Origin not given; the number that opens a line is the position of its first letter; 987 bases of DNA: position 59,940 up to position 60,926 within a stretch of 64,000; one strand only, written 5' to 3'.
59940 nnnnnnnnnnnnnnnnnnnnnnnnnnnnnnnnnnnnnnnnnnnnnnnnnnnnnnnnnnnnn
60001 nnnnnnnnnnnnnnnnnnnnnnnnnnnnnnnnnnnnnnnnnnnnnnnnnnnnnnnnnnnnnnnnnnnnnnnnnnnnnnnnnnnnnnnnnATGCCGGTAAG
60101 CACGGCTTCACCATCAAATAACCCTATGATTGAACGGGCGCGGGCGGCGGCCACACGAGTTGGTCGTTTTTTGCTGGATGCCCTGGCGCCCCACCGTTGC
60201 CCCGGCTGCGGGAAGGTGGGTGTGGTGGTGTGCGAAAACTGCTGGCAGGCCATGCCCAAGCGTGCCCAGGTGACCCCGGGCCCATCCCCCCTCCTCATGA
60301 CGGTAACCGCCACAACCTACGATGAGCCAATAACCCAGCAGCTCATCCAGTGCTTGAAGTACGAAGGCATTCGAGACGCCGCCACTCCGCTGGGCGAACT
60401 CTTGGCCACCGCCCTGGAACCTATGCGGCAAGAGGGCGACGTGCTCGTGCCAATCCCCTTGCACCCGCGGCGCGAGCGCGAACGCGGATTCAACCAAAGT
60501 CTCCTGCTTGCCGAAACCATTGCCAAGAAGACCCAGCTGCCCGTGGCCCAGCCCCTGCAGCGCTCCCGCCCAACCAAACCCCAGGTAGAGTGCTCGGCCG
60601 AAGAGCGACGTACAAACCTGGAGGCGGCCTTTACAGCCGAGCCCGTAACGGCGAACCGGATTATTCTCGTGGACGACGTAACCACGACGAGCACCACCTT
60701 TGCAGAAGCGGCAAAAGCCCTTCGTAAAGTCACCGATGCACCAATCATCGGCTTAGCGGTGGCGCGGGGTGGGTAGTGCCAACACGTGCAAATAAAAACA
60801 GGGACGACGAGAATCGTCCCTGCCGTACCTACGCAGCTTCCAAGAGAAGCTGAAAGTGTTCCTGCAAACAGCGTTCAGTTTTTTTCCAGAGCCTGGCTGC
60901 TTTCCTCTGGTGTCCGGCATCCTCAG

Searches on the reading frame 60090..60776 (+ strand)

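Call 29: search_protein_families(library=pfam, proteins=[window:60090-60776:+], max_evalue=0.001)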
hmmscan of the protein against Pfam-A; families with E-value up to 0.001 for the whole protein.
window:60090-60776:+ (228 aa): 2 families
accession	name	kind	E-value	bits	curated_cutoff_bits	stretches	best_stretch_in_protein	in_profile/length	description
PF18912.6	DZR_2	-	4.4e-05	23.7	27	1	28-56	1-33/56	Double zinc ribbon domain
PF19899.4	DUF6372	-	0.00041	20.8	27.4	1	28-57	34-66/68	Family of unknown function (DUF6372)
